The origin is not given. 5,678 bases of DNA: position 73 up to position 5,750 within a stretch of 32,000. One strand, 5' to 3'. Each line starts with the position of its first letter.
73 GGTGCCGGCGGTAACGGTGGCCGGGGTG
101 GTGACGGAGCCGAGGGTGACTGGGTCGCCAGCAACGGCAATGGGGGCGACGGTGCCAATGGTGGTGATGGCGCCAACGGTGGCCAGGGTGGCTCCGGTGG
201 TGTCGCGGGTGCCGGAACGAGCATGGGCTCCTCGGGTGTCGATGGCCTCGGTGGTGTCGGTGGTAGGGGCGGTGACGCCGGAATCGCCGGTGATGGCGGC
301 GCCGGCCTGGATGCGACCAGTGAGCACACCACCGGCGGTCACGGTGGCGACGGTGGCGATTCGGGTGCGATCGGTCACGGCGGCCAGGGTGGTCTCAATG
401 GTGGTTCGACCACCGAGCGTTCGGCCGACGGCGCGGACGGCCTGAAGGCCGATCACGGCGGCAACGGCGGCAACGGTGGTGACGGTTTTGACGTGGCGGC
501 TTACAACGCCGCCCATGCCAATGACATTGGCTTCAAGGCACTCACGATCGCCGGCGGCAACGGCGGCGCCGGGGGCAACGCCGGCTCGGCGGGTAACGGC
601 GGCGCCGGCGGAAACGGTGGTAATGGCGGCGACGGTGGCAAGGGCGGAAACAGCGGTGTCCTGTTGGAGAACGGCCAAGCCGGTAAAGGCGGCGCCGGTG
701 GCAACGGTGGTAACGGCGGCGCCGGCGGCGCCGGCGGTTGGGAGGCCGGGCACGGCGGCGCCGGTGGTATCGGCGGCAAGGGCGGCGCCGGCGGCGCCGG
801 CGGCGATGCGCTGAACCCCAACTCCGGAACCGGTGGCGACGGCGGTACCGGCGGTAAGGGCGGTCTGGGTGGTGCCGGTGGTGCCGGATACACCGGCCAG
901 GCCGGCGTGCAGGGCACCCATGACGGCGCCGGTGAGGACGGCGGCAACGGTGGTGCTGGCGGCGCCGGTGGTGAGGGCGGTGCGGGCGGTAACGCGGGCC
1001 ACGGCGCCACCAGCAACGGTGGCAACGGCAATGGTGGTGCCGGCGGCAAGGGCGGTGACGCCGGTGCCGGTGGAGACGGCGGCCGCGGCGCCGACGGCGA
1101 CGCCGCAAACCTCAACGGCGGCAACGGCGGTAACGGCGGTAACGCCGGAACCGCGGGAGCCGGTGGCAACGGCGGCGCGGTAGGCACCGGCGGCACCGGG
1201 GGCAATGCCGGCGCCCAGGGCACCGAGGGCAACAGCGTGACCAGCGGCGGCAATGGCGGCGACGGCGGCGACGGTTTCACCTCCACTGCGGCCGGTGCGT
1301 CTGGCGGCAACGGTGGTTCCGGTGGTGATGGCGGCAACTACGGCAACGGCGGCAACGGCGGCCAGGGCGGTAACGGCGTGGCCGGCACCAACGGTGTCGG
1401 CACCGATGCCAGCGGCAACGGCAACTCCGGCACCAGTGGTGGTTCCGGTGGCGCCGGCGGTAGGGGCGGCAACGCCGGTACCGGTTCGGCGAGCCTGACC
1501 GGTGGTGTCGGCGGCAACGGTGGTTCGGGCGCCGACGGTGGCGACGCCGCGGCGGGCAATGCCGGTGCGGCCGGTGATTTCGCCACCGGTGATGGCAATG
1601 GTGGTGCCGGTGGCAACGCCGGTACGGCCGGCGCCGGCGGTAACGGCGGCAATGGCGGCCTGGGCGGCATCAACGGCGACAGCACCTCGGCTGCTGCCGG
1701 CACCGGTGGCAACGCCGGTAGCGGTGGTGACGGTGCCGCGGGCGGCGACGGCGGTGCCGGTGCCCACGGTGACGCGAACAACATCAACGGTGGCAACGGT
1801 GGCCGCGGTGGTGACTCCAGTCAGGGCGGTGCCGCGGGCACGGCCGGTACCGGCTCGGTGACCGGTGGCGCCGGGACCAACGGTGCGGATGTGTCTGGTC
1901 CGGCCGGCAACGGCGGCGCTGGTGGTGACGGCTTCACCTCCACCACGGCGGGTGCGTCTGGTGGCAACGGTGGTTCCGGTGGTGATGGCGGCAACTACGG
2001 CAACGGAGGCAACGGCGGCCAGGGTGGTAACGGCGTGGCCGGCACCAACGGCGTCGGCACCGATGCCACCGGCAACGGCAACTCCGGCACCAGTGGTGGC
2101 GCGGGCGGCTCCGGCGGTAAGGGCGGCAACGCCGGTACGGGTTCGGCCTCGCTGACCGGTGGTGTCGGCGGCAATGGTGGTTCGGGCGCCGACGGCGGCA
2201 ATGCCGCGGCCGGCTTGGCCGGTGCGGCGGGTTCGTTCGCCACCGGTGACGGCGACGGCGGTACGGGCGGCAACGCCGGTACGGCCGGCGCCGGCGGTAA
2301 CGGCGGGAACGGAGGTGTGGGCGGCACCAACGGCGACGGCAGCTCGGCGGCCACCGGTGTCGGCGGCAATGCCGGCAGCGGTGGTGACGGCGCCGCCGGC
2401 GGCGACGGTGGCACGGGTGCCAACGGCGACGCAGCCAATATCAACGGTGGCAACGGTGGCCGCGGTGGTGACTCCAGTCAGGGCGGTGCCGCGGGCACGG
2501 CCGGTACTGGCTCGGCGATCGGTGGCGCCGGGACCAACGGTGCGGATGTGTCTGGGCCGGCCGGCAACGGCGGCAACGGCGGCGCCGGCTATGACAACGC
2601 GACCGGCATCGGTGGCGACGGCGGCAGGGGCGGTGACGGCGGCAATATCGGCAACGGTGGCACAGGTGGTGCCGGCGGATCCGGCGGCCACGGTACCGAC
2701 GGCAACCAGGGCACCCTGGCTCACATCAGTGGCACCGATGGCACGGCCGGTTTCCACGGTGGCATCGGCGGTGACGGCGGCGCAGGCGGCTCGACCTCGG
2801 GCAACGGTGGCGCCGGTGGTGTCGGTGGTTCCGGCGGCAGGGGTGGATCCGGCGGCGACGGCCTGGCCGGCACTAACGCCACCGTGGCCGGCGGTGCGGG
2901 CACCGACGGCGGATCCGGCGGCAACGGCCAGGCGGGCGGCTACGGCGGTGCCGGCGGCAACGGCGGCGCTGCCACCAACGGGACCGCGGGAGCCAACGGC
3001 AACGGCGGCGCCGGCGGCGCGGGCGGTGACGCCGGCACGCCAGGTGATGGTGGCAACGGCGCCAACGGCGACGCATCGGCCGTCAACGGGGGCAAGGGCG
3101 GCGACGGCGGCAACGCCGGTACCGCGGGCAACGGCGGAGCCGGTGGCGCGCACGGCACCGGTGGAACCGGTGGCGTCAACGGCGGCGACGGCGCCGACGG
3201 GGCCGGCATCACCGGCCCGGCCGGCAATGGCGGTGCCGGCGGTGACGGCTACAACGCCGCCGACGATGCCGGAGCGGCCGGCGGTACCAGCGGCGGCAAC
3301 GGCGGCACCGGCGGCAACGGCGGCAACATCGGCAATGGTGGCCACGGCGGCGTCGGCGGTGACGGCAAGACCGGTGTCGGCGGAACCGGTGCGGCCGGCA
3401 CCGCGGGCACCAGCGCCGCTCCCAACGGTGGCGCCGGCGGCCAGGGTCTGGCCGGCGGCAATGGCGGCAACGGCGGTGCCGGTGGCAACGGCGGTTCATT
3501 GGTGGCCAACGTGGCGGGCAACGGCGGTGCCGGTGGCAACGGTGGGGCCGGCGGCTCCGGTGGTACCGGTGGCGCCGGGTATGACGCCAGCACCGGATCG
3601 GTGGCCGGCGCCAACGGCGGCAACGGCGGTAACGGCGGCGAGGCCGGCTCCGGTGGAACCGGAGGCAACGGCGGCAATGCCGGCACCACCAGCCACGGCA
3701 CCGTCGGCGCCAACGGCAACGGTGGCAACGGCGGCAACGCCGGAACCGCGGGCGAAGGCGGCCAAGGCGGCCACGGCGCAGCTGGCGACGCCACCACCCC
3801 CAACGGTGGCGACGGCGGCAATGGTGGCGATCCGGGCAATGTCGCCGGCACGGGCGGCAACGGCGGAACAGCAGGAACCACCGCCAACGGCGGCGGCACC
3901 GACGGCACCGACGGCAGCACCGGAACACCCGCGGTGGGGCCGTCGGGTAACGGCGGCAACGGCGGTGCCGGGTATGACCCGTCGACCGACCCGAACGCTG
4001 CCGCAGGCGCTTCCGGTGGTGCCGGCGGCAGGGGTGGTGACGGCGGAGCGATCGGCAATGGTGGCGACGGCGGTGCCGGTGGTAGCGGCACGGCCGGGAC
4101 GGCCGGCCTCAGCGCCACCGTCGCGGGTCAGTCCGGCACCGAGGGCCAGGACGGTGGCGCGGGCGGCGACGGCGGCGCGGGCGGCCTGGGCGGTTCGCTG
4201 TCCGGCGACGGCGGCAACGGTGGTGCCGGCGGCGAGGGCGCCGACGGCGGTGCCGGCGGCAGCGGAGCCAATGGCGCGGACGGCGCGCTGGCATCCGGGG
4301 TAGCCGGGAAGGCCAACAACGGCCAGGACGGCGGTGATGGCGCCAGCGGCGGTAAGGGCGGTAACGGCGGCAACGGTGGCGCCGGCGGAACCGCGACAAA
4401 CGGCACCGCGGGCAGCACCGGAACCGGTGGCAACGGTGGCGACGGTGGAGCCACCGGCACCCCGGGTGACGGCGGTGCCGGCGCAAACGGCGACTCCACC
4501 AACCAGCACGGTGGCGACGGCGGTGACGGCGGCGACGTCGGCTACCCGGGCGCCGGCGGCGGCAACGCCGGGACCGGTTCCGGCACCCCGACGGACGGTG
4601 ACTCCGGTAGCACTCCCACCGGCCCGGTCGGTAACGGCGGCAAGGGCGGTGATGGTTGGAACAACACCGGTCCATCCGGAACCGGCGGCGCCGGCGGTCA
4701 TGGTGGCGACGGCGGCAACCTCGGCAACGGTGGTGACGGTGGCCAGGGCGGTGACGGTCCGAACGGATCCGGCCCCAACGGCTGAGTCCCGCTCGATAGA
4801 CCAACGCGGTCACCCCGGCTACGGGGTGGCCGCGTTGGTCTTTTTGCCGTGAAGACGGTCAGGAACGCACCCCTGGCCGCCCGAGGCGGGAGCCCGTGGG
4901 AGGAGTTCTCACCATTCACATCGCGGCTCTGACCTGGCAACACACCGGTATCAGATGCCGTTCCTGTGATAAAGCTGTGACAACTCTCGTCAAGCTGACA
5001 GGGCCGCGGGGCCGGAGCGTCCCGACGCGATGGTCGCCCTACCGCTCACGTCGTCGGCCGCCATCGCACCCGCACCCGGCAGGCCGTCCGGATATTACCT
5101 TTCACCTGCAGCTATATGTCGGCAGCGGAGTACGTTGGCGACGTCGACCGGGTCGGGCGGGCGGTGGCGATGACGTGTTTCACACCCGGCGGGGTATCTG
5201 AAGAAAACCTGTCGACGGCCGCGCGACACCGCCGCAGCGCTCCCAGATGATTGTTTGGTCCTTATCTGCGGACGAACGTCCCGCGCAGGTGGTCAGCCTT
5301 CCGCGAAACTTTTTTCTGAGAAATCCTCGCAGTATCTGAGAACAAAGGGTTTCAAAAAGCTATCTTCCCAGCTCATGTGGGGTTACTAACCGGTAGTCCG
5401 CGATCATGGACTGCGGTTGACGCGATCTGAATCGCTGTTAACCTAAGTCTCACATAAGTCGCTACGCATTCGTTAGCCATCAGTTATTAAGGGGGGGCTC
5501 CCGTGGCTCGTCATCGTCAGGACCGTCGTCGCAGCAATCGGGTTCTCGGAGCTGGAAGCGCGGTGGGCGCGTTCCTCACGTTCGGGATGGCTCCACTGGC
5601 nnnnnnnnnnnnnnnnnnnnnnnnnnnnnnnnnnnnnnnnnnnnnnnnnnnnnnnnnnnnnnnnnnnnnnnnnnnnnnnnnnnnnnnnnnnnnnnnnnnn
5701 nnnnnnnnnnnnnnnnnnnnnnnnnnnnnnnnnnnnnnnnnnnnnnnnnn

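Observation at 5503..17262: Giant 3,919-aa PGRS-like protein with a classical signal peptide in place of the PE domain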

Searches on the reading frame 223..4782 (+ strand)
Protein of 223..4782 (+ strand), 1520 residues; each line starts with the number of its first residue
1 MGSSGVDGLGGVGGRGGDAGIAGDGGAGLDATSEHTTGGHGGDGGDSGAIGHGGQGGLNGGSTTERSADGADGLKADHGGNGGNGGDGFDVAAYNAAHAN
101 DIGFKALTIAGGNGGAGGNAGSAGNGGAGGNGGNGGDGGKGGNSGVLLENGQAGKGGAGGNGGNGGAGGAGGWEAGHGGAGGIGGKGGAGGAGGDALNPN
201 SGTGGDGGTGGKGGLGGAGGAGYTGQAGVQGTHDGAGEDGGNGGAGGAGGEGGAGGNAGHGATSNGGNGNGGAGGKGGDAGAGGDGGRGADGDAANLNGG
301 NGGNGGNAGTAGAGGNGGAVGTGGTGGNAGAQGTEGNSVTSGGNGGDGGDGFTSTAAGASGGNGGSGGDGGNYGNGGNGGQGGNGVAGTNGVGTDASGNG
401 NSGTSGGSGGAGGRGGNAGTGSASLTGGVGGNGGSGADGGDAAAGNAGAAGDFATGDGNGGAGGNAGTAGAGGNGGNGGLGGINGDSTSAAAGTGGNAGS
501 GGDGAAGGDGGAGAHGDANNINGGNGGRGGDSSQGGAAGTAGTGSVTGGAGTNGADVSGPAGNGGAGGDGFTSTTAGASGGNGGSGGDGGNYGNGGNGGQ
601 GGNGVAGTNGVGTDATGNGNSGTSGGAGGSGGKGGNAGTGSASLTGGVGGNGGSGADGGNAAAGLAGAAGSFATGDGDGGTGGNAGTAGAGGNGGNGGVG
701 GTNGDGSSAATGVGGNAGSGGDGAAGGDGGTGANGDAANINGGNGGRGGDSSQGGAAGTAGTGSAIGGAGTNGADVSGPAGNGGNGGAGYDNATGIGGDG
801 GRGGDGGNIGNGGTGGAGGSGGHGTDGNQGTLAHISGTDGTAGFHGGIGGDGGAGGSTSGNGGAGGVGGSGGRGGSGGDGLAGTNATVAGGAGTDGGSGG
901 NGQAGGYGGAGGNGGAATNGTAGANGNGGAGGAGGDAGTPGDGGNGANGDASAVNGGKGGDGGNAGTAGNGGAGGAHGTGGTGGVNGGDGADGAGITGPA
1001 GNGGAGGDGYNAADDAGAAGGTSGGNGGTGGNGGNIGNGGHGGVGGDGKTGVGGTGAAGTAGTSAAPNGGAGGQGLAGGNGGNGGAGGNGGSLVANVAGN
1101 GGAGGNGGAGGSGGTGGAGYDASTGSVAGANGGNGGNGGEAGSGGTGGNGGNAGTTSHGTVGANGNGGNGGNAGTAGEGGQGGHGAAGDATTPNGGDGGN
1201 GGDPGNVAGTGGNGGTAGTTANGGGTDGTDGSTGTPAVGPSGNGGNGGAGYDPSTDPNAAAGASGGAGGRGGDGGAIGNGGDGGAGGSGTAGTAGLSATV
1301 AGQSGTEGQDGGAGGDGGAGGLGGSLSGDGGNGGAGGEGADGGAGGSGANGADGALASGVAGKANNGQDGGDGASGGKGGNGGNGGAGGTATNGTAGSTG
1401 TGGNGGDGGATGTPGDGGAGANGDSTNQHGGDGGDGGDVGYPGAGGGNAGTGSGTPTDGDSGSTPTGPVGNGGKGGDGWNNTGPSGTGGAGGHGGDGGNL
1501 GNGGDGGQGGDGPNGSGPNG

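Call 6: search_protein_families(library=pfam, proteins=[window:223-4782:+], max_evalue=1)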
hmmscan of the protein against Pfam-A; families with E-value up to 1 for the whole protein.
window:223-4782:+ (1520 aa): 0 families

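Call 7: search_protein_families(library=ncbifam, proteins=[window:223-4782:+], max_evalue=1)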
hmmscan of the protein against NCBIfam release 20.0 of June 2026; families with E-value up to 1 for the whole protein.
window:223-4782:+ (1520 aa): 0 families

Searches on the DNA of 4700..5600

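Call 32: search_rna_families(source=window, start=4700, end=5600, threshold=evalue, max_evalue=1)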
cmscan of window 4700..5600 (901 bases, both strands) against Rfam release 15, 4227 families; matches with E-value up to 1: 2.
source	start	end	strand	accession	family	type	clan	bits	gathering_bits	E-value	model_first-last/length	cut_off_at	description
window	4798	4841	+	RF04104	MIR918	Gene; miRNA;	-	25.1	268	0.04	1-265/265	no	MIR918 microRNA precursor family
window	4798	4841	-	RF04104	MIR918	Gene; miRNA;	-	22.7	268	0.13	1-265/265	no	MIR918 microRNA precursor family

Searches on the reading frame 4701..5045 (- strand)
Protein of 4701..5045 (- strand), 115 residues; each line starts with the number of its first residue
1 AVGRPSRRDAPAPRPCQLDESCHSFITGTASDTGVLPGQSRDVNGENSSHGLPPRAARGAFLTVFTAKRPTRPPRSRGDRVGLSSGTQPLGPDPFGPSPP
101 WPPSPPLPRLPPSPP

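Call 31: search_protein_families(library=pfam, proteins=[window:4701-5045:-], max_evalue=10)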
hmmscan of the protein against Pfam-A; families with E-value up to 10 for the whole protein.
seq(115 aa): 0 families

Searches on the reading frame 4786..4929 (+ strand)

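Call 31: search_protein_families(library=pfam, proteins=[window:4786-4929:+], max_evalue=10)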
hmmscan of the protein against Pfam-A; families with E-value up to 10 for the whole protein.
seq(48 aa): 1 family
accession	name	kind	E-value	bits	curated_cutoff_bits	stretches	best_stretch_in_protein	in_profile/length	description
PF18374.6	Enolase_like_N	-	0.11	12.3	25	1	24-45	14-34/52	Enolase N-terminal domain-like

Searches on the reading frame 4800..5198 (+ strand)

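Call 31: search_protein_families(library=pfam, proteins=[window:4800-5198:+], max_evalue=10)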
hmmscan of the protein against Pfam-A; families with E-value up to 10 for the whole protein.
seq(133 aa): 1 family
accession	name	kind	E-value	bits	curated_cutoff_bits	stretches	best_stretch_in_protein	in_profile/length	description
PF24458.1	DUF7573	-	0.069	13.6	30.2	1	42-62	3-23/39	Domain of unknown function (DUF7573)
